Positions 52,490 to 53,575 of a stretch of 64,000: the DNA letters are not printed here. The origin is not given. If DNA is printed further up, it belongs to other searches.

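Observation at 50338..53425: Overlapping J-domain + giant ankyrin-repeat operon between an integrase pseudogene and the Type I R-M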

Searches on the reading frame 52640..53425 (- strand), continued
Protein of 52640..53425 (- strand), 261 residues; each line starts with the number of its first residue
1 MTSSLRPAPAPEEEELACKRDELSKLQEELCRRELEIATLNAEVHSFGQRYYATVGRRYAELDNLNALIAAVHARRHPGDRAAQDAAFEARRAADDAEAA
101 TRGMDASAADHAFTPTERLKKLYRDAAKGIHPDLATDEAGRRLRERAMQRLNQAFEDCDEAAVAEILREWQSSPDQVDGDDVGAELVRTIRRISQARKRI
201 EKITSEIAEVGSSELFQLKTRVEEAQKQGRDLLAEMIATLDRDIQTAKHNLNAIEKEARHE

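Call 61: search_protein_families(library=pfam, proteins=[P0171, P0217, P0227, P0240, P0156, P0229, P0234, P0127, P0241, P0138], max_evalue=0.001)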
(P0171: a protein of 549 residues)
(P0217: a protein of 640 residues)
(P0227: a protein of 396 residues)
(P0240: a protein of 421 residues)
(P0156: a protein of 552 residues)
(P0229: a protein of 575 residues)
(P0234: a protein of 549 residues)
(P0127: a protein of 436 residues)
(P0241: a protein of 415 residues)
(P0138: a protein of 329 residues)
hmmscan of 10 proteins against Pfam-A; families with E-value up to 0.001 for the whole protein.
P0171 (549 aa): 1 family
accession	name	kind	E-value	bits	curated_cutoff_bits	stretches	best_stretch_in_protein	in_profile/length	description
PF00226.36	DnaJ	-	0.0002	21.9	27.8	1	116-156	14-51/63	DnaJ domain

P0217 (640 aa): 4 families
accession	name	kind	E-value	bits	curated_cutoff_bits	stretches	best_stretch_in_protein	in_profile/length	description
PF12799.13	LRR_4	-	6.7e-19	67.9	27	0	441-473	3-33/44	Leucine Rich repeats (2 copies)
PF13855.12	LRR_8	-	8.8e-16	57.9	27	1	440-497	2-59/61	Leucine rich repeat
PF13516.12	LRR_6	-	4.2e-15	55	23.4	0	535-552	3-20/24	Leucine Rich repeat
PF23598.1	LRR_14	-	9.2e-11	41.5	40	0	346-471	25-147/353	Leucine-rich repeat region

P0227 (396 aa): 10 families
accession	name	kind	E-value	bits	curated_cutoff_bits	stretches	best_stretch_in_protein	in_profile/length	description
PF00515.34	TPR_1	-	2.4e-13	49.7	27.8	1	306-336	3-33/34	Tetratricopeptide repeat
PF07719.23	TPR_2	-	3e-11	43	27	1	306-335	3-32/34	Tetratricopeptide repeat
PF13414.12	TPR_11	-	2.2e-08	34.1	26.8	2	279-318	3-42/42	TPR repeat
PF13181.12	TPR_8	-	1.3e-07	31.6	25.7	0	283-302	14-33/34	Tetratricopeptide repeat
PF14559.12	TPR_19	-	3.4e-07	30.9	25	0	284-341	5-62/68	Tetratricopeptide repeat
PF13432.12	TPR_16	-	1.6e-06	28.9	32.7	0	276-334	3-60/65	Tetratricopeptide repeat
PF13424.12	TPR_12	-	0.00014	22.4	30.1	0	305-369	4-69/77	Tetratricopeptide repeat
PF00226.36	DnaJ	-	0.00056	20.4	27.8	0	85-122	14-51/63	DnaJ domain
PF13431.12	TPR_17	-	0.00077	20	24.4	0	292-324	1-33/34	Tetratricopeptide repeat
PF13371.12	TPR_9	-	0.00096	19.6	35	0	301-342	26-67/73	Tetratricopeptide repeat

P0240 (421 aa): 1 family
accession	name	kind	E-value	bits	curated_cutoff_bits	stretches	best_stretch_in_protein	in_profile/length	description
PF00072.30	Response_reg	-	3.2e-21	76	30.2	1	285-393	2-110/111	Response regulator receiver domain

P0156 (552 aa): 3 families
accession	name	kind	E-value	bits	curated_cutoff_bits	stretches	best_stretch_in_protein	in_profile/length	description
PF00069.31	Pkinase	-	1.9e-42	145.9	31.7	1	15-233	1-198/263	Protein kinase domain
PF07714.23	PK_Tyr_Ser-Thr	-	2.8e-24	86.3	23.1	1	18-232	4-205/258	Protein tyrosine and serine/threonine kinase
PF03109.22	ABC1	-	0.00033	20.3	22.9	0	100-180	144-220/244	ABC1 atypical kinase-like domain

P0229 (575 aa): 3 families
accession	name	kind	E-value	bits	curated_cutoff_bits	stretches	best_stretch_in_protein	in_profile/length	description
PF00069.31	Pkinase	-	2.4e-32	112.8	31.7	1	25-289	3-259/263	Protein kinase domain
PF07714.23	PK_Tyr_Ser-Thr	-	4e-20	72.6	23.1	1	25-289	3-256/258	Protein tyrosine and serine/threonine kinase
PF00226.36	DnaJ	-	8.9e-05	23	27.8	1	430-471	14-52/63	DnaJ domain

P0234 (549 aa): 2 families
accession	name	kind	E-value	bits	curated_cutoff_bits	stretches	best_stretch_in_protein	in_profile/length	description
PF00069.31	Pkinase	-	3.7e-16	59.7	31.7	1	48-229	29-198/263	Protein kinase domain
PF07714.23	PK_Tyr_Ser-Thr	-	4.8e-07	29.8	23.1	1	53-170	37-147/258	Protein tyrosine and serine/threonine kinase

P0127 (436 aa): 1 family
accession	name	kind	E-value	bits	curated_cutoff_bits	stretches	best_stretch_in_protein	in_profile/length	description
PF20619.3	DUF6804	-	2.1e-23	82.7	27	1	26-112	5-91/91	Family of unknown function (DUF6804)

P0241 (415 aa): 2 families
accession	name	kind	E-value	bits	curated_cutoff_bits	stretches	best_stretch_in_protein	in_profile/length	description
PF20619.3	DUF6804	-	5.8e-19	68.5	27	1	63-143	8-87/91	Family of unknown function (DUF6804)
PF00226.36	DnaJ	-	0.00073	20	27.8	0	273-313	14-51/63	DnaJ domain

P0138 (329 aa): 0 families

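Call 62: find_encoding_contigs(protein=P0156, flank=5000, max_places=3)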
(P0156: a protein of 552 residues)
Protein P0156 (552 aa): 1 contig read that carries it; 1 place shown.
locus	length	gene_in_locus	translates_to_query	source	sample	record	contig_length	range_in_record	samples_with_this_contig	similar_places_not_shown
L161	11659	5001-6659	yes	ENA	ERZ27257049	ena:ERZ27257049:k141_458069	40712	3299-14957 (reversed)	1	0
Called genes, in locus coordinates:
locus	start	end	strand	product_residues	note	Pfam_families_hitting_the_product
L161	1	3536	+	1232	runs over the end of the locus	PF13401:AAA_22 (weak), PF25199:nSTAND_NTPase5 (weak)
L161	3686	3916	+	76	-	-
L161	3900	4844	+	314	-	-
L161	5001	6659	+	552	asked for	PF00069:Pkinase, PF07714:PK_Tyr_Ser-Thr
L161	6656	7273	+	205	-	-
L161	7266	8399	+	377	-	-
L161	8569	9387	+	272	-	PF13371:TPR_9 (faint), PF13181:TPR_8 (faint), PF13424:TPR_12 (faint), PF13414:TPR_11 (weak), PF00515:TPR_1 (weak), PF07719:TPR_2 (weak), PF13432:TPR_16, PF13414:TPR_11, +4 more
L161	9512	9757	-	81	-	PF13744:HTH_37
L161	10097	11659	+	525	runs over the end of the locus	PF00078:RVT_1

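Call 80: find_encoding_contigs(protein=P0096, flank=8000, max_places=1)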
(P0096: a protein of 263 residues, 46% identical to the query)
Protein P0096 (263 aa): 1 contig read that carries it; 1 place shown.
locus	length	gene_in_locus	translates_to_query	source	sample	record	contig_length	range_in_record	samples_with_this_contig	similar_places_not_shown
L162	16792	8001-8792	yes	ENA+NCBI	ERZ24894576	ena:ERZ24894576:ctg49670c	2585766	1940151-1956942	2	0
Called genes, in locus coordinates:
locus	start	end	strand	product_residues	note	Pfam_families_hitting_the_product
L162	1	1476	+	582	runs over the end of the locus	PF00664:ABC_membrane, PF00005:ABC_tran, PF02463:SMC_N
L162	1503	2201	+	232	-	PF04028:DUF374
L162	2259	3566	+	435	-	PF04413:Glycos_transf_N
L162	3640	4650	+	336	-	PF02606:LpxK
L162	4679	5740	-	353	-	-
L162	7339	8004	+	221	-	-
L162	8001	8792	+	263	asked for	-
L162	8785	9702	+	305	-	PF13855:LRR_8 (faint), PF12799:LRR_4 (faint), PF13516:LRR_6 (faint)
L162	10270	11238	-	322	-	PF04754:Transposase_31, PF27070:HTH_Rpn_C (weak)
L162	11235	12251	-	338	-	-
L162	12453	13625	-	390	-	PF13356:Arm-DNA-bind_3, PF22022:Phage_int_M, PF00589:Phage_integrase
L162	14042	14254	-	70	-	-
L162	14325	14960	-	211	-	PF13462:Thioredoxin_4, PF01323:DSBA (weak)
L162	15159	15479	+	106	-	PF02311:AraC_binding, PF07883:Cupin_2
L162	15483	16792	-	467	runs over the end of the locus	PF14238:DUF4340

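Call 81: find_encoding_contigs(protein=P0080, flank=8000, max_places=1)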
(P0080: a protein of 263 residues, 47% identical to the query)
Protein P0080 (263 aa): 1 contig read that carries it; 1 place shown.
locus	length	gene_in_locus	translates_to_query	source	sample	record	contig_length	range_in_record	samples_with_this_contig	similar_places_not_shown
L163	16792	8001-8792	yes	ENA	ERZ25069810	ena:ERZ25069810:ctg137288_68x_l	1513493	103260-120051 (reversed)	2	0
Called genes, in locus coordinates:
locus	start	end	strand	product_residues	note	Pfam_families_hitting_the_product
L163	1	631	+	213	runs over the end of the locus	-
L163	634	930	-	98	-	PF02617:ClpS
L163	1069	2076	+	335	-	PF00106:adh_short (weak), PF01073:3Beta_HSD, PF01370:Epimerase, PF02719:Polysacc_synt_2, PF04321:RmlD_sub_bind, PF07993:NAD_binding_4 (weak), PF16363:GDP_Man_Dehyd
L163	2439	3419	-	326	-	PF08100:Dimerisation, PF00891:Methyltransf_2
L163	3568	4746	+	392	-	PF04055:Radical_SAM, PF06969:HemN_C (weak)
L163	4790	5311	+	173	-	-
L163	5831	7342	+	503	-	PF11074:DUF2779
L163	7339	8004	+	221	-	-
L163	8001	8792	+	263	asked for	-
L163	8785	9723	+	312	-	-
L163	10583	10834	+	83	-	PF01906:YbjQ_1 (weak)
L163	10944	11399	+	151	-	PF01220:DHquinase_II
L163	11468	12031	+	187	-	PF08207:EFP_N, PF01132:EFP, PF09285:Elong-fact-P_C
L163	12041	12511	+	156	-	PF00364:Biotin_lipoyl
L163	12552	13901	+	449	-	PF00289:Biotin_carb_N, PF02222:ATP-grasp (weak), PF02786:CPSase_L_D2, PF08443:RimK (faint), PF07478:Dala_Dala_lig_C, PF02785:Biotin_carb_C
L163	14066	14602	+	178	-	PF02581:TMP-TENI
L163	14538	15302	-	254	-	PF13500:AAA_26, PF01656:CbiA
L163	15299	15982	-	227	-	PF00106:adh_short, PF08659:KR, PF13561:adh_short_C2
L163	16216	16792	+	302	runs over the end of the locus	-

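Call 82: find_encoding_contigs(protein=P0045, flank=8000, max_places=1)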
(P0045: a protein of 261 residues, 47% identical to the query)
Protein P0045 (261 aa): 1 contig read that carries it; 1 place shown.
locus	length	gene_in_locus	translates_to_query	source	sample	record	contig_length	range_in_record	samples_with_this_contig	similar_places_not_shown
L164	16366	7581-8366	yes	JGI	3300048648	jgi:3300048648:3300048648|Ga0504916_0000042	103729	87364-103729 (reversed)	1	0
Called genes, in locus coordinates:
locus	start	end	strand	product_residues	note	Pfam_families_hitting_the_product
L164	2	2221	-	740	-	?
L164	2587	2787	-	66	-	-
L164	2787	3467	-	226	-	PF01797:Y1_Tnp (weak)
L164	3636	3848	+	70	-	-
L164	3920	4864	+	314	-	PF00892:EamA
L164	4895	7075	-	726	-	PF13520:AA_permease_2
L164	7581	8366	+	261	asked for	-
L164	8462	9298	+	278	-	-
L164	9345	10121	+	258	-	PF12686:DUF3800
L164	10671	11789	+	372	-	PF12895:ANAPC3 (faint), PF13174:TPR_6 (faint), PF13424:TPR_12 (faint), PF13428:TPR_14 (faint), PF13432:TPR_16 (faint), PF13176:TPR_7 (faint), PF14559:TPR_19 (weak)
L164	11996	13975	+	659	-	PF00512:HisKA, PF02518:HATPase_c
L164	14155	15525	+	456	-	PF00072:Response_reg, PF00158:Sigma54_activat, PF14532:Sigma54_activ_2, PF01078:Mg_chelatase (faint), PF07728:AAA_5 (weak), PF25601:AAA_lid_14, PF02954:HTH_8 (weak)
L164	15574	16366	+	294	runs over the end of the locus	PF04951:Peptidase_M55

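Call 83: find_encoding_contigs(protein=P0052, flank=8000, max_places=1)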
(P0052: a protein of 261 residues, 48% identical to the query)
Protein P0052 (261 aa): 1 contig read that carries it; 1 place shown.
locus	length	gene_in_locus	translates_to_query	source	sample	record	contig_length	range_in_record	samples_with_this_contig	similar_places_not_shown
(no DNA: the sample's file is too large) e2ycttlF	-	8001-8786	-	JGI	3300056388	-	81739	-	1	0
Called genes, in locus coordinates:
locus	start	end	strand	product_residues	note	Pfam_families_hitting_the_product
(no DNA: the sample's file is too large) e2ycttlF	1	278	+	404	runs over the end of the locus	PF02515:CoA_transf_3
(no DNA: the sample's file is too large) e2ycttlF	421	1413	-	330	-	PF00155:Aminotran_1_2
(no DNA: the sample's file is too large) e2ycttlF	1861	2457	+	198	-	PF12900:Pyridox_ox_2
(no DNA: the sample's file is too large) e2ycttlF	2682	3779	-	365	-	PF04909:Amidohydro_2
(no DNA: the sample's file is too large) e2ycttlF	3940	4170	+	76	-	-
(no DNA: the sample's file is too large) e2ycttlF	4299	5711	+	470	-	PF01425:Amidase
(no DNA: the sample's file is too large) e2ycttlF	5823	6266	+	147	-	PF12973:Cupin_7, PF07883:Cupin_2 (weak)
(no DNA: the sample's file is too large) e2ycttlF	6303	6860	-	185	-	PF05685:Uma2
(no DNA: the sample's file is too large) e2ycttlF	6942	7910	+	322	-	PF02558:ApbA, PF03807:F420_oxidored (faint), PF13380:CoA_binding_2 (faint), PF08546:ApbA_C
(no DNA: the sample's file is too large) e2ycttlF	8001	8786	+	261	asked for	-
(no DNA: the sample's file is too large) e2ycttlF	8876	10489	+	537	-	-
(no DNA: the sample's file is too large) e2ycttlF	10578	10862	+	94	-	-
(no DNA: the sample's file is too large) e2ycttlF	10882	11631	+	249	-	-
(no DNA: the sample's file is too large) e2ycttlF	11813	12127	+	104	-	-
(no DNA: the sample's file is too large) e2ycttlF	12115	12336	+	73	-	-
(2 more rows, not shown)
